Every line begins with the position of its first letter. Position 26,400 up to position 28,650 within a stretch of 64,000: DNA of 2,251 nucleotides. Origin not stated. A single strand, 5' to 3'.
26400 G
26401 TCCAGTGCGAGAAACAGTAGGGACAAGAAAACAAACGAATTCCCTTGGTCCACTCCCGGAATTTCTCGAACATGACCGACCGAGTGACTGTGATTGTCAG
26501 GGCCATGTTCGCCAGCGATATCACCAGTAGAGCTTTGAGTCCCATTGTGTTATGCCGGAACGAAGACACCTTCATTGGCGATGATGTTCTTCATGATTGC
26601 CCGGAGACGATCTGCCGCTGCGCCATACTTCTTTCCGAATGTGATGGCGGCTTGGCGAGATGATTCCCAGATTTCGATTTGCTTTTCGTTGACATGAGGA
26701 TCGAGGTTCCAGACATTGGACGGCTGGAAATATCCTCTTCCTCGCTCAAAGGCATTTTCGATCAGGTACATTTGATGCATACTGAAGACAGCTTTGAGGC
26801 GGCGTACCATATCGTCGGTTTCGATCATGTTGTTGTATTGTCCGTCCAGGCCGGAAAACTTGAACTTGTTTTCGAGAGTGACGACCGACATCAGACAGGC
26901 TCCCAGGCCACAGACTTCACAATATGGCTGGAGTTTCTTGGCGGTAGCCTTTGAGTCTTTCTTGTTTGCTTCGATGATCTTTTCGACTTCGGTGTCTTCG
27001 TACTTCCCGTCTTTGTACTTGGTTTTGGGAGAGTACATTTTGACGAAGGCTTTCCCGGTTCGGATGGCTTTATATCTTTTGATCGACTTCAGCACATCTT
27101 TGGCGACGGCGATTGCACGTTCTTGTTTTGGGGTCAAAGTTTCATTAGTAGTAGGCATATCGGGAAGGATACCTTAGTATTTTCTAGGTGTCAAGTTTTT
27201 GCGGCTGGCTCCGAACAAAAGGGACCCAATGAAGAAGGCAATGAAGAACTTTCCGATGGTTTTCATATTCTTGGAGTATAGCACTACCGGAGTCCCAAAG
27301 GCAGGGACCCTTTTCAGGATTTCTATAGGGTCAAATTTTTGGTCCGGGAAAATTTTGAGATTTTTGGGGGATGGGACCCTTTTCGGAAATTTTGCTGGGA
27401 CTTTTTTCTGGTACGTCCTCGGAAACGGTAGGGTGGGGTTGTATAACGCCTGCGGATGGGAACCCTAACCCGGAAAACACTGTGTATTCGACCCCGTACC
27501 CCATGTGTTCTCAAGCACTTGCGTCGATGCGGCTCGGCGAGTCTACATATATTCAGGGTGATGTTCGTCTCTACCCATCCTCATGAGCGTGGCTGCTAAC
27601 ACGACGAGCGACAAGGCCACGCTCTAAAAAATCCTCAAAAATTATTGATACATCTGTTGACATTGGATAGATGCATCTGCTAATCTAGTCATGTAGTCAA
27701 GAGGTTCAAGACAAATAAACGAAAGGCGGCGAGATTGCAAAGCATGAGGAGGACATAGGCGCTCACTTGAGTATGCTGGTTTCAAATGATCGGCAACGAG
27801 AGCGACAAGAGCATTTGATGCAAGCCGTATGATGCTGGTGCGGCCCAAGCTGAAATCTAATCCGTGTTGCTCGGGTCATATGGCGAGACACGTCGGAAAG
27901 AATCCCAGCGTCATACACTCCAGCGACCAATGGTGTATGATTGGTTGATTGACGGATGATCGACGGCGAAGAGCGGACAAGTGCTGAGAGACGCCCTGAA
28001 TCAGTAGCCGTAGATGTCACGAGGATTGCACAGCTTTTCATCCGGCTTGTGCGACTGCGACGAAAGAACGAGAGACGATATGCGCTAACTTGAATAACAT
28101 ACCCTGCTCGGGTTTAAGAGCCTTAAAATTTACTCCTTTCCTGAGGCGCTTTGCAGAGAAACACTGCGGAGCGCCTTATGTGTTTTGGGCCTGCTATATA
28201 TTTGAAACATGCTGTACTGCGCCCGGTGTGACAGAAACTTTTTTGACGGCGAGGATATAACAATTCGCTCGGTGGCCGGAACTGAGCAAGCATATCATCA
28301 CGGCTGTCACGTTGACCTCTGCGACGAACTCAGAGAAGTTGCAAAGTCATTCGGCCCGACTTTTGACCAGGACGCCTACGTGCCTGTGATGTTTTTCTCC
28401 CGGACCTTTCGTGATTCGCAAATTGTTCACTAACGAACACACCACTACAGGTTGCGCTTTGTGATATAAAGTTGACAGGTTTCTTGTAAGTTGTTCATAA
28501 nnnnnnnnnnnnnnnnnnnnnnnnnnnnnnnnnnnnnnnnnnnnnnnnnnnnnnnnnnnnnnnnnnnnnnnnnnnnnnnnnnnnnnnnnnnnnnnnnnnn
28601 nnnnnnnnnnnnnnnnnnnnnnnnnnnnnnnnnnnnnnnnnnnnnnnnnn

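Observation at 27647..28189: Strong promoter with palindromic operator driving a ~490-nt apparently non-coding transcript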

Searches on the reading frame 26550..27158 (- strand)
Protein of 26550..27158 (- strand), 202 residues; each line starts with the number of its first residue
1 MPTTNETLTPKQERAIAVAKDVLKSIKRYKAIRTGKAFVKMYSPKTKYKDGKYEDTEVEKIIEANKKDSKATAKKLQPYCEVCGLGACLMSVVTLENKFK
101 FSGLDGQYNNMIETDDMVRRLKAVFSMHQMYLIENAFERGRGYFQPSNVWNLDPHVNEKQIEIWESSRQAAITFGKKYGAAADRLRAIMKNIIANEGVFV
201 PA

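Call 11: search_protein_families(library=pfam, proteins=[window:26550-27158:-], max_evalue=0.01)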
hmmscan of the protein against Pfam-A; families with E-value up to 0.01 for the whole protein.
window:26550-27158:- (202 aa): 0 families

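Call 12: search_protein_families(library=phrogs, proteins=[window:26550-27158:-], max_evalue=0.01)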
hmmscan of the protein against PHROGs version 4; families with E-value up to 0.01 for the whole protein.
window:26550-27158:- (202 aa): 0 families

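Call 16: find_related_loci(query=window:26550-27158:-, collection=viral_contigs, flank=6000)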
Query window:26550-27158:- (202 aa) in viral_contigs; peptide patterns used: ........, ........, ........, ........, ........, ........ (x = any residue, [..] = any of these).
6 stretches matched a pattern, but none encodes a relative of the query by tblastn (E <= 1e-3).

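Call 20: find_encoding_contigs(protein=window:26550-27158:-, flank=4000, max_places=10)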
Protein window:26550-27158:- (202 aa): 3 contigs read that carry it; 1 place shown.
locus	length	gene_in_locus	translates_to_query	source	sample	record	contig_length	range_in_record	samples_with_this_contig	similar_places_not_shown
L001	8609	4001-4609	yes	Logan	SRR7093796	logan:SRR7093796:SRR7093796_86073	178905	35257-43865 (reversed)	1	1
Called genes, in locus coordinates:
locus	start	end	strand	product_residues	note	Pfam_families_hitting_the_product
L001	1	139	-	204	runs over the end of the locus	-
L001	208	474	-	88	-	-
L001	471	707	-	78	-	-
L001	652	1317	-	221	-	-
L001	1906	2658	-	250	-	-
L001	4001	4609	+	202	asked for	-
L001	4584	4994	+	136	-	-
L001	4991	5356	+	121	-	-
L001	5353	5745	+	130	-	-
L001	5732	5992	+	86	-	-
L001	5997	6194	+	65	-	-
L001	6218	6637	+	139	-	-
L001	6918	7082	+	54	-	-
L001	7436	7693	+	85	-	-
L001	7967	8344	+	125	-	-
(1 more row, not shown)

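Call 22: find_homologous_proteins(query=window:26550-27158:-)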
Query window:26550-27158:- (202 aa): 8 proteins with E <= 0.001 among 107 candidates.
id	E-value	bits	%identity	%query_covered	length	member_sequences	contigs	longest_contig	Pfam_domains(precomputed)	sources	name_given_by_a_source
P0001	2.4e-130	450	100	100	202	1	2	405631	-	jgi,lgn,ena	jgi:hypothetical protein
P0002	1.3e-33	134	46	95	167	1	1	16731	-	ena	-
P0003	1.2e-26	112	42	98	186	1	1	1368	-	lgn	-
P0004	6.5e-21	93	39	95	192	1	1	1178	-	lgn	-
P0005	6.2e-20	90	40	94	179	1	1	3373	-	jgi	jgi:hypothetical protein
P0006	4.9e-18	83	37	95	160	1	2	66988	-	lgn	-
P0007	1.9e-16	78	38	98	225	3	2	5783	-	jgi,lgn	-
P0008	4.4e-5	41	32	92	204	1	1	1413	-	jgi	jgi:hypothetical protein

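Call 24: find_encoding_contigs(protein=P0002, flank=6000)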
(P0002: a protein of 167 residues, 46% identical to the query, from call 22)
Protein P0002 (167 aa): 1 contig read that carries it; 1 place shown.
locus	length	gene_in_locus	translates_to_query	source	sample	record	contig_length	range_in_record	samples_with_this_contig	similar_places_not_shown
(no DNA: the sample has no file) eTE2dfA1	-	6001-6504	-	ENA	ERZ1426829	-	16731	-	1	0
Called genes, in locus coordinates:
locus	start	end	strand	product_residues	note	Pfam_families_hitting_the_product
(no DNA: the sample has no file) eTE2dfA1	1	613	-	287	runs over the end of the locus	PF13709:DUF4159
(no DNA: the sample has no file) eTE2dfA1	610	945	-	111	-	-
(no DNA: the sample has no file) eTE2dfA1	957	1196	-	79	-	-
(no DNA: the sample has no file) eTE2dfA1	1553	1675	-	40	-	-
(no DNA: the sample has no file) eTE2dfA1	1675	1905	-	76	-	-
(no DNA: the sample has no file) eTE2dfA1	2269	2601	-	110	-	-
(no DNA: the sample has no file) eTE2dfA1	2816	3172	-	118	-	-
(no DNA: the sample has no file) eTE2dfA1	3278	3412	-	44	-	-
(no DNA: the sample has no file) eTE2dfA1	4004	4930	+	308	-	PF00847:AP2 (faint), PF13392:HNH_3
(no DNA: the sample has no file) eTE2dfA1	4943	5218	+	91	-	-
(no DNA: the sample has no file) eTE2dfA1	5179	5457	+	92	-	-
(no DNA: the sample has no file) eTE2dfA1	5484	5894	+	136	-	-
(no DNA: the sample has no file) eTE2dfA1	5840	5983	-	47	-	-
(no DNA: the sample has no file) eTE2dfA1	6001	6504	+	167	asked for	-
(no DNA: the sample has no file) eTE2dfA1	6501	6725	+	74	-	-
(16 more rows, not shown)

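Call 25: find_encoding_contigs(protein=P0006, flank=6000)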
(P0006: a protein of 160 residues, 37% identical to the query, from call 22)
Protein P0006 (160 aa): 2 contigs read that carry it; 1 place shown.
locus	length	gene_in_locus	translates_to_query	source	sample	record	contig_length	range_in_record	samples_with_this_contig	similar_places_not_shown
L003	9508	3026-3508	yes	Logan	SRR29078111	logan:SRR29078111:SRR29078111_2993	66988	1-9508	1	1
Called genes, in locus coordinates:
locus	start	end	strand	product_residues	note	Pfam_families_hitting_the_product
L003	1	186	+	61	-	?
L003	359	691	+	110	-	-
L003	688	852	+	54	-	-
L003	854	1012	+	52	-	-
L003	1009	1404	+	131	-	-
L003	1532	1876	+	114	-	-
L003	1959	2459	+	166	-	-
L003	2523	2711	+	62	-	-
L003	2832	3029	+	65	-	-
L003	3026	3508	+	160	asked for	-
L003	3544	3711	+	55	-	-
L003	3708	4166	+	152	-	-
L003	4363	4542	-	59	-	-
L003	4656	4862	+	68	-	-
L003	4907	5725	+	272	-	PF12705:PDDEXK_1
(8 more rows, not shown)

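Call 26: find_encoding_contigs(protein=P0007, flank=6000)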
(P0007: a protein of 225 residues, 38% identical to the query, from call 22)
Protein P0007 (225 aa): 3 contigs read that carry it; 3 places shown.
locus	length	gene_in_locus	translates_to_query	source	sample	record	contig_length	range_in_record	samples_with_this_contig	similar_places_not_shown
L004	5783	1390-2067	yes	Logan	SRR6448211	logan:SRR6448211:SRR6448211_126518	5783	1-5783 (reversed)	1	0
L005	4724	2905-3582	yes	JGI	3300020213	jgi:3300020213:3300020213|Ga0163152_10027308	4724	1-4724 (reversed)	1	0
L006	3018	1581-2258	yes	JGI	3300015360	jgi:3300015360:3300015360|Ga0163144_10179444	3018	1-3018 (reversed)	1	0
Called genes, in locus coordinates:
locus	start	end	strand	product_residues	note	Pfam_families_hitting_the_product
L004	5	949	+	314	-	-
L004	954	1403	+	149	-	-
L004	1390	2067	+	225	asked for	-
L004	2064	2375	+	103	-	-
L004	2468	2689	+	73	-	-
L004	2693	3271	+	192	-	PF03473:MOSC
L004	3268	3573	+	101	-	-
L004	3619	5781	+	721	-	?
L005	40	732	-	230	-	-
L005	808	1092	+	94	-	-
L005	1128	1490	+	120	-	-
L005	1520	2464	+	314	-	-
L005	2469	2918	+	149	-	-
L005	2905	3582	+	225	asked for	-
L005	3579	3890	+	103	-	-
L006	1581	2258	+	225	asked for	-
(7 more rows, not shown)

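Call 35: search_dna_similar(query=window:26550-27158:-, collection=phages, mode=protein, max_evalue=0.01, max_rows=15)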
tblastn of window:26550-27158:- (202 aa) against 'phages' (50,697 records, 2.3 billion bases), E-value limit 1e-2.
No match.

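Call 53: find_encoding_contigs(protein=P0005, flank=6000)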
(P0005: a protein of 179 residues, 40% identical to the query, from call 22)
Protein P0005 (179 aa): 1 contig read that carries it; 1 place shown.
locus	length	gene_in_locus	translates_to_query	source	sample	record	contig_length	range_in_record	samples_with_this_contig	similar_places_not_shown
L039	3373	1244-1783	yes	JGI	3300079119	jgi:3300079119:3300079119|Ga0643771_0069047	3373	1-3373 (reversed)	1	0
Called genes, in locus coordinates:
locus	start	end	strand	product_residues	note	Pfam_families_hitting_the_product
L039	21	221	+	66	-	-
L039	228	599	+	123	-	-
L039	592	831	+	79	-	-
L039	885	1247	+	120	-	PF26948:DUF8296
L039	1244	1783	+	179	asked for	-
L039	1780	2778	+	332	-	-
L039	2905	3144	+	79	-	-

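Call 54: find_encoding_contigs(protein=P0003, flank=6000)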
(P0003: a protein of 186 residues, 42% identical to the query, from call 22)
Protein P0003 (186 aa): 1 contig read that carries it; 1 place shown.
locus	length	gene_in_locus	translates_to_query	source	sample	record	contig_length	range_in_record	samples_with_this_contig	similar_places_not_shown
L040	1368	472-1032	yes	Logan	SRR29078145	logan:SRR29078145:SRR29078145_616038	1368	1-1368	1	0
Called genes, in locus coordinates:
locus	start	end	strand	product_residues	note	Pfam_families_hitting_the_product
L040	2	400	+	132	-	?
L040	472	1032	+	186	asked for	-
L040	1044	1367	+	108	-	?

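Call 91: search_solved_structures(query=A4, max_evalue=1)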
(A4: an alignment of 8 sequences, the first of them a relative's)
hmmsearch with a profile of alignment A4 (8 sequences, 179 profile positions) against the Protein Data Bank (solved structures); distinct sequences matched with E-value up to 1: 10.
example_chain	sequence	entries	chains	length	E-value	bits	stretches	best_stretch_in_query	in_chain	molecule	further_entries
5guj_A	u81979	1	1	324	0.35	13.8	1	5-40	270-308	DNA primase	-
8pna_A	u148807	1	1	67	0.77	12.7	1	107-131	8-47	BarH-like 2 homeobox protein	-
1fjl_A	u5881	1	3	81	0.78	12.7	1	105-138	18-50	PAIRED PROTEIN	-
8pmf_A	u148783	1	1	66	0.79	12.7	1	108-131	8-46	BarH-like 2 homeobox protein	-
8vc9_A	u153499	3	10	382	0.84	12.6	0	131-167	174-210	Leptospira virulence regulator B (LvrB) | histidine kinase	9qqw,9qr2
8r7f_A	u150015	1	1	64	0.84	12.6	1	108-131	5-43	BarH-like 2 homeobox protein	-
8pmn_A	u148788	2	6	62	0.88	12.5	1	109-131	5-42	BarH-like 2 homeobox protein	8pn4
8r7f_E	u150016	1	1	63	0.94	12.5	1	108-131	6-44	BarH-like 2 homeobox protein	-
8pm5_A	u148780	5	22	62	0.95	12.4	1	108-131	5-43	BarH-like 2 homeobox protein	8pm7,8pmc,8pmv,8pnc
8r7z_E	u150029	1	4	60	0.99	12.4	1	109-131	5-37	BarH-like 2 homeobox protein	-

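Call 95: predict_structure(alignment_id=A4)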
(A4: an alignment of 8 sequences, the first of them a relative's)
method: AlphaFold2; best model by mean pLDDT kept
length: 202 residues; sequences in the alignment: 8
mean_pLDDT: 86.1   pTM: 0.85
mean pLDDT of the five models: 86.1, 84.0, 83.9, 83.7, 83.4
residues with pLDDT >= 90: 113; 70-90: 61; 50-70: 20; < 50: 8
segments of 3 or more residues with pLDDT < 50: 1-4, 105-108
pLDDT, mean of each block of 10 residues (from residue 1): 68 97 96 87 63 68 88 91 95 88 52 83 95 96 82 86 93 97 98 98 91
secondary structure, 60 per line:
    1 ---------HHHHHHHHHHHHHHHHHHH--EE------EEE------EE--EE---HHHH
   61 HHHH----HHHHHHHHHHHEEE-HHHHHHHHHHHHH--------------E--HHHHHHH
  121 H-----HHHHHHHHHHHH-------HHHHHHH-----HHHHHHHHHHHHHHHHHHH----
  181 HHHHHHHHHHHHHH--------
elements in order: H10-28 E39-41 H57-64 H69-79 E80-82 H84-96 H114-121 H127-138 H146-152 H158-176 H181-194

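Call 97: fold_search(model_id=the predicted structure, library=pdb)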
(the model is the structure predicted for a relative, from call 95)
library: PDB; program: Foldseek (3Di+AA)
matches with E <= 10: 36; with E <= 0.001: 0
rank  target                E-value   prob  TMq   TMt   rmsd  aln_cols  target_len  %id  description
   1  4ww0_B                1.1e+00  0.05  0.16  0.10  19.1       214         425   14  Truncated FtsH from A. aeolicus (released 2015-05-06)
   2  8ie3_4                3.9e+00  0.02  0.13  0.06  19.6       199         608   10  human nuclear pre-60S ribosomal particle - State E (released 2023-08-09)
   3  1yux_A                4.1e+00  0.02  0.14  0.14  17.3       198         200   13  Mixed valant state of nigerythrin (released 2005-06-21)
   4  8vgn_G                4.1e+00  0.02  0.14  0.15  15.6       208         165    9  CryoEM structure of CD20 in complex with wild type Rituximab Fab (released 2024-11-06)
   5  6nyy_A                4.8e+00  0.02  0.16  0.10  19.2       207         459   12  human m-AAA protease AFG3L2, substrate-bound (released 2019-05-22)
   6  1ow4_A                5.1e+00  0.04  0.20  0.28  13.3       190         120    9  Crystal structure of a pheromone binding protein from the cockroach Leucophaea maderae in complex with the fluorescent (released 2003-08-05)
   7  1ow4_B                5.3e+00  0.04  0.20  0.29  13.1       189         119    8  Crystal structure of a pheromone binding protein from the cockroach Leucophaea maderae in complex with the fluorescent (released 2003-08-05)
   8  1yuz_A                5.3e+00  0.02  0.14  0.14  17.7       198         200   13  Partially Reduced State of Nigerythrin (released 2005-06-21)
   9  8fkv_SR               5.3e+00  0.02  0.13  0.07  19.0       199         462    9  Human nucleolar pre-60S ribosomal subunit (State D1) (released 2023-07-12)
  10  8vag_A                5.6e+00  0.01  0.14  0.13  18.5       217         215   10  Crystal structure of MnII/MnII CtCADD from Chlamydia trachomatis (released 2024-11-06)
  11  8xku_B                5.9e+00  0.01  0.16  0.06  19.4       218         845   11  Cryo-EM structure of the Ycf2-FtsHi motor complex from Arabidopsis in ATP-bound state (released 2024-09-11)
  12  6u9d_J                6.2e+00  0.01  0.14  0.07  17.3       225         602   10  Saccharomyces cerevisiae acetohydroxyacid synthase (released 2020-07-15)
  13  6w1e                  6.6e+00  0.03  0.20  0.20  13.9       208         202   11  Crystal structure of Streptococcus thermophilus SHP pheromone receptor Rgg3 (released 2020-10-21)
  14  8gj1_B                6.6e+00  0.01  0.14  0.10  14.0       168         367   11  E. coli clamp loader with open clamp on primed template DNA (form 2) (released 2024-03-27)
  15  8ru0_D                6.9e+00  0.01  0.11  0.08  19.9       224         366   10  Structure of the undecorated barbed end of F-actin. (released 2024-04-10)
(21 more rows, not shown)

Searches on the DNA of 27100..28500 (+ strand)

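Call 7: search_rna_families(source=window, start=27100, end=28500, threshold=evalue, max_evalue=10, show_alignments=3)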
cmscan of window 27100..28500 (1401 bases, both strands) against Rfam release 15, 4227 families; matches with E-value up to 10: 4.
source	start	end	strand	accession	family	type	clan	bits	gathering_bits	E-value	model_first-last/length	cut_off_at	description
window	28244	28309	-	RF01168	SNORD126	Gene; snRNA; snoRNA; CD-box;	-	19.7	55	0.64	1-77/77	no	Small nucleolar RNA SNORD126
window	27335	27444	+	RF02204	WT1-AS_2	Gene; lncRNA;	-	16.2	45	2.2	1-137/137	no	WT1 antisense RNA conserved region 2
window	28436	28500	-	RF01765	srg1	Gene;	-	15.4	70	0.81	494-557/557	5'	srg1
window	27566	27636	-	RF01905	HOTAIR_2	Gene; lncRNA;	-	13.4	60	3.1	1-69/69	no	HOTAIR conserved region 2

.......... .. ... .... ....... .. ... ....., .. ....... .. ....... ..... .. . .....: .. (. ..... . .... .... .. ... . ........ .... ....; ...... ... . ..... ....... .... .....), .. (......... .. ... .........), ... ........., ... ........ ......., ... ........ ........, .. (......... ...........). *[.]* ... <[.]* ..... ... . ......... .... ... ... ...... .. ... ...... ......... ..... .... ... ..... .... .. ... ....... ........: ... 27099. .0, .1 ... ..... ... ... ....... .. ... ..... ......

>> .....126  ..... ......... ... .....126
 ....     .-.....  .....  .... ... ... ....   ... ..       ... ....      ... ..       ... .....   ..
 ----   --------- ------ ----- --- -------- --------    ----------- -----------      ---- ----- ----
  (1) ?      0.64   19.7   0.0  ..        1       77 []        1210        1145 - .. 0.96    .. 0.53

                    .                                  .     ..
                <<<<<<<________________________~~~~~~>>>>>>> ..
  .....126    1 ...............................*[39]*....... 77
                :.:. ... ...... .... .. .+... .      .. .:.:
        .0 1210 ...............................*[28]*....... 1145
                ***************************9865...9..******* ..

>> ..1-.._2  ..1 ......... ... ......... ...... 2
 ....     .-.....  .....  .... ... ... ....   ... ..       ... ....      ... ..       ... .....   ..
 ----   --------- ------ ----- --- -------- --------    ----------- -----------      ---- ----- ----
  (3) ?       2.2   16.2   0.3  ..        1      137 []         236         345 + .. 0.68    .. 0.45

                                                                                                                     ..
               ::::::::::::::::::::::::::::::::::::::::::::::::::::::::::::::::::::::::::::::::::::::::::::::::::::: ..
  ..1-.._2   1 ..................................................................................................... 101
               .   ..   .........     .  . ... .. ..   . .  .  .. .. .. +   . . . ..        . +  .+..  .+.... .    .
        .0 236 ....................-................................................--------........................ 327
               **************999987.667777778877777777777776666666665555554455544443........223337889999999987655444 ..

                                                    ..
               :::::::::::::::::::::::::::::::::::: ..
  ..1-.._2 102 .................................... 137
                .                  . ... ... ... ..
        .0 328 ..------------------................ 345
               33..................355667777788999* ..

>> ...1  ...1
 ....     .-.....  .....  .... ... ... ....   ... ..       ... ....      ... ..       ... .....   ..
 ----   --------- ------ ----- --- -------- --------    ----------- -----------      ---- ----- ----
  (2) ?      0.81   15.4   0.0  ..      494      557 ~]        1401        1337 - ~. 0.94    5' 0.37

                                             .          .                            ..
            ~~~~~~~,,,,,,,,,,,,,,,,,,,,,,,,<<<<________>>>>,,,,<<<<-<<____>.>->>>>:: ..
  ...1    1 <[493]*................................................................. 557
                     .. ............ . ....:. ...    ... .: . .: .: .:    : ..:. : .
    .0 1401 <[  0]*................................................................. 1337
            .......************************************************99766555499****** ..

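Call 8: search_dna_similar(query=window:27100-28500:+, collection=phages, mode=distant)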
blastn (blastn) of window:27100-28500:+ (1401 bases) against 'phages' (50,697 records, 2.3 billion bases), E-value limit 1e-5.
No match.

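Call 86: search_rna_families(source=L159, threshold=evalue, max_evalue=5)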
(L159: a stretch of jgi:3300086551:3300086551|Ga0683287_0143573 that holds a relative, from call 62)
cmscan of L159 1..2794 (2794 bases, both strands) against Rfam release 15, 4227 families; matches with E-value up to 5: 2.
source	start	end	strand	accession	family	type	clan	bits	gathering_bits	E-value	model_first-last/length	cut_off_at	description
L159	2512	2566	-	RF01136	sR28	Gene; snRNA; snoRNA; CD-box;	-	15.1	39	0.8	1-55/55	no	Small nucleolar RNA sR28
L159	953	1014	+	RF01128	sR43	Gene; snRNA; snoRNA; CD-box;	-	13.9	45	3.1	1-56/56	no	Small nucleolar RNA sR42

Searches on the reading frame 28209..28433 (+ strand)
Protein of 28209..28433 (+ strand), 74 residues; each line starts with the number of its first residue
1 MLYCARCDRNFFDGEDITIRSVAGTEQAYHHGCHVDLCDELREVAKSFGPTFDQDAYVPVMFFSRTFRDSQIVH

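Call 11: search_protein_families(library=pfam, proteins=[window:28209-28433:+], max_evalue=0.01)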
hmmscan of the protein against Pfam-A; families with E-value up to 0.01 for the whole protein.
window:28209-28433:+ (74 aa): 0 families

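Call 12: search_protein_families(library=phrogs, proteins=[window:28209-28433:+], max_evalue=0.01)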
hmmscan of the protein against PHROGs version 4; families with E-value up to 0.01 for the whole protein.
window:28209-28433:+ (74 aa): 0 families

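Call 36: search_dna_similar(query=window:28209-28433:+, collection=phages, mode=protein, max_evalue=1, max_rows=15)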
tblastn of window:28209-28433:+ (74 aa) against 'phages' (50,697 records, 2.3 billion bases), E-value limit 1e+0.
No match.

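Call 61: find_homologous_proteins(query=window:28209-28433:+, max_evalue=0.01)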
Query window:28209-28433:+ (74 aa): 2 proteins with E <= 0.01 among 2 candidates.
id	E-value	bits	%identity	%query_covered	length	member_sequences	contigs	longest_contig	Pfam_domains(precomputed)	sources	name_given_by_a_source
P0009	2.0e-45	169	100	100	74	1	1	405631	-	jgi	jgi:hypothetical protein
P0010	1.3e-30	122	77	96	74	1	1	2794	-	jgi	jgi:hypothetical protein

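Call 62: find_encoding_contigs(protein=P0010, flank=6000)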
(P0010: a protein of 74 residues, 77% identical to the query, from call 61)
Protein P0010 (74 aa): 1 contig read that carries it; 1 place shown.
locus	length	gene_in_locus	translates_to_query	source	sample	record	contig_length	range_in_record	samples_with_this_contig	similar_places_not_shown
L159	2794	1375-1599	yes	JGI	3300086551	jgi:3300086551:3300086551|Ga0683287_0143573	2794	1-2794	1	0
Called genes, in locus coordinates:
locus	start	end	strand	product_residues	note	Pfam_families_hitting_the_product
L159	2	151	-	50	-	?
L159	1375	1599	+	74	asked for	-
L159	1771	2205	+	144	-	PF02945:Endonuclease_7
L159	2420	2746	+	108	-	-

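Call 71: find_homologous_proteins(query=A2, max_evalue=1)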
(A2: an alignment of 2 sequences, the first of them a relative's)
Query A2 (2 sequences) (74 aa, profile of the alignment): 2 proteins with E <= 1 among 3 candidates.
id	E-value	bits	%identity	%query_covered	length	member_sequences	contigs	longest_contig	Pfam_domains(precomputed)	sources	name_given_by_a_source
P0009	1.5e-47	177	100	100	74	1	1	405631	-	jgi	jgi:hypothetical protein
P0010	1.9e-47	177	77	96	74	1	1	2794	-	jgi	jgi:hypothetical protein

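Call 94: predict_structure(alignment_id=A2)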
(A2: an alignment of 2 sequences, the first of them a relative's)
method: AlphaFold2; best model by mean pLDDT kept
length: 74 residues; sequences in the alignment: 2
mean_pLDDT: 51.1   pTM: 0.31
mean pLDDT of the five models: 51.1, 49.7, 48.4, 44.4, 39.1
residues with pLDDT >= 90: 0; 70-90: 0; 50-70: 48; < 50: 26
segments of 3 or more residues with pLDDT < 50: 49-74
pLDDT, mean of each block of 10 residues (from residue 1): 63 57 56 61 56 38 36 28
secondary structure, 60 per line:
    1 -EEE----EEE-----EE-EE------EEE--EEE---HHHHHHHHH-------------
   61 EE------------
elements in order: E2-4 E9-11 E28-30 E33-35 H39-47
